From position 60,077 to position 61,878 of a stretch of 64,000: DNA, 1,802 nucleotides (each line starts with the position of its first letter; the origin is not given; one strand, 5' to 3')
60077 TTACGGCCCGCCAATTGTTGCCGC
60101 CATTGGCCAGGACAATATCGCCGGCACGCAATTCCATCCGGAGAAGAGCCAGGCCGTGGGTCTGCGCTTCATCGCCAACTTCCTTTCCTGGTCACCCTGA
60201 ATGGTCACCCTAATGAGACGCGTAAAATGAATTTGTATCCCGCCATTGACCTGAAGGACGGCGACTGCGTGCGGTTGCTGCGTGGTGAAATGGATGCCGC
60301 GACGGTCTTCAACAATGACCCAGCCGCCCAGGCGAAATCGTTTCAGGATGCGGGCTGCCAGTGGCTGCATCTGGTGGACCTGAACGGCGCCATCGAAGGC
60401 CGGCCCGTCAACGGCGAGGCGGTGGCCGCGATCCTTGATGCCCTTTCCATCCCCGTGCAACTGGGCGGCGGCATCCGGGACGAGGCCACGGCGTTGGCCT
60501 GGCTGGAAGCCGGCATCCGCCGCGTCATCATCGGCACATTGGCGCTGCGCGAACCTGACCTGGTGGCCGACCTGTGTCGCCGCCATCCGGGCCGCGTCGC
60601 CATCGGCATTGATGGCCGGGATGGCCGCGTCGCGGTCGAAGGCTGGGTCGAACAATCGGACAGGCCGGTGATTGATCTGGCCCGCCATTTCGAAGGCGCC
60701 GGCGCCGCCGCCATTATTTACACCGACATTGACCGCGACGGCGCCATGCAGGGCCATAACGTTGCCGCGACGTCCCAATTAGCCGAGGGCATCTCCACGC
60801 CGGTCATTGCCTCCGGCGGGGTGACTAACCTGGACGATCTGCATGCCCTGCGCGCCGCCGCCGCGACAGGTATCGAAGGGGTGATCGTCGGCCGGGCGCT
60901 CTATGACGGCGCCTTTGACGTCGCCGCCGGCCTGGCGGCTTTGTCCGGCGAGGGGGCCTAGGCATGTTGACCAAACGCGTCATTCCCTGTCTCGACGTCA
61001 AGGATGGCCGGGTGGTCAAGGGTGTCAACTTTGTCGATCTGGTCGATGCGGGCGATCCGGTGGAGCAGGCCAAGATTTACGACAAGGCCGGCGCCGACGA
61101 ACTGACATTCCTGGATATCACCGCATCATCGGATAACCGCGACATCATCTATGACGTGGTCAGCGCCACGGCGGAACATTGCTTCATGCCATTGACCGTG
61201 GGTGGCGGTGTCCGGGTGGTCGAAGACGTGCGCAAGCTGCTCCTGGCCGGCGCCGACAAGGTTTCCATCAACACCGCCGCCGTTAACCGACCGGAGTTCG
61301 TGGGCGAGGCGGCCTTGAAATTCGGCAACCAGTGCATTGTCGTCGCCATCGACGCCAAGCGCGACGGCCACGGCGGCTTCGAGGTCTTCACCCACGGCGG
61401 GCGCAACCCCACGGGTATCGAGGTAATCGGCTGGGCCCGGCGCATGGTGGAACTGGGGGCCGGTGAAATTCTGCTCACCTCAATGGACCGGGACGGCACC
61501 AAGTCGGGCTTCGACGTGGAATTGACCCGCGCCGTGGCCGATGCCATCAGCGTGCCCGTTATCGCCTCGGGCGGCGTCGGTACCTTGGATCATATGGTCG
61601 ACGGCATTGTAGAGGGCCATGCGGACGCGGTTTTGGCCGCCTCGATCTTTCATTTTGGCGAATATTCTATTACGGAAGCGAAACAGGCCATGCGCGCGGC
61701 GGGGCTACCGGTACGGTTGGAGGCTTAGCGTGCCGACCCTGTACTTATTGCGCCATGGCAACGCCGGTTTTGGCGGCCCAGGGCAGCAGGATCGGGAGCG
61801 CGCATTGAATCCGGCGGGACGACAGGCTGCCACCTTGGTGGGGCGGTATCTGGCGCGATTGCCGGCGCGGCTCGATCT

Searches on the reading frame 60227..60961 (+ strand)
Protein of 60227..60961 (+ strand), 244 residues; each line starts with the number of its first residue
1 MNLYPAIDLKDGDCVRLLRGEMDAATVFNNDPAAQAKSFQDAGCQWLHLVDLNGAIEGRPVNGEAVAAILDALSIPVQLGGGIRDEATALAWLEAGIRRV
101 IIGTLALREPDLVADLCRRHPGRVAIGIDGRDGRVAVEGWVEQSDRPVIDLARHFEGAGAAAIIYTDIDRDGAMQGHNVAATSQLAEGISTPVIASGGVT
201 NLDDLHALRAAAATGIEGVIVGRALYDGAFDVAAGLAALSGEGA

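Call 67: search_protein_families(library=pfam, proteins=[window:60227-60961:+])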
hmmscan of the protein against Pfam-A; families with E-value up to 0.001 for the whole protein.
window:60227-60961:+ (244 aa): 3 families
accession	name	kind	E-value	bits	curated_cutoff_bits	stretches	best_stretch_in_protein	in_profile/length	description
PF00977.27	His_biosynth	-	2.2e-78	263.3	23.6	1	3-230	2-227/228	Histidine biosynthesis protein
PF01207.24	Dus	-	3.2e-11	43.4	20.4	2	36-114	144-225/311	Dihydrouridine synthase (Dus)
PF02581.23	TMP-TENI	-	0.00043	20.1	27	0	163-224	124-179/180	Thiamine monophosphate synthase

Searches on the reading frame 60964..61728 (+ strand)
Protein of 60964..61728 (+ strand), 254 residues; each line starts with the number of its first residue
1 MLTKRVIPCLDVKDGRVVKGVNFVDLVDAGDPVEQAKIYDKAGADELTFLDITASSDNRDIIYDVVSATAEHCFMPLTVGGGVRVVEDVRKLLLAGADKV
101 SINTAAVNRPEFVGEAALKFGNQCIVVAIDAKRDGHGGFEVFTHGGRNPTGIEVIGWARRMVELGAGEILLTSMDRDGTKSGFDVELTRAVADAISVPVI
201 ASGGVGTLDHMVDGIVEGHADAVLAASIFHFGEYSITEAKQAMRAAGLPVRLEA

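Call 67: search_protein_families(library=pfam, proteins=[window:60964-61728:+])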
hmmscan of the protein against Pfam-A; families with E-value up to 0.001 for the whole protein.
window:60964-61728:+ (254 aa): 4 families
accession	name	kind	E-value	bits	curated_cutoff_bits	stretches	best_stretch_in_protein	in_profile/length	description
PF00977.27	His_biosynth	-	6.2e-86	288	23.6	1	5-234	1-227/228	Histidine biosynthesis protein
PF03060.21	NMO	-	0.00051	20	28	0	158-209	149-206/331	Nitronate monooxygenase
PF05690.20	ThiG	-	0.00071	19.4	23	0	157-233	136-211/247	Thiazole biosynthesis protein ThiG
PF00478.31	IMPDH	-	0.00072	19.1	25.6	0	62-117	196-250/345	IMP dehydrogenase / GMP reductase domain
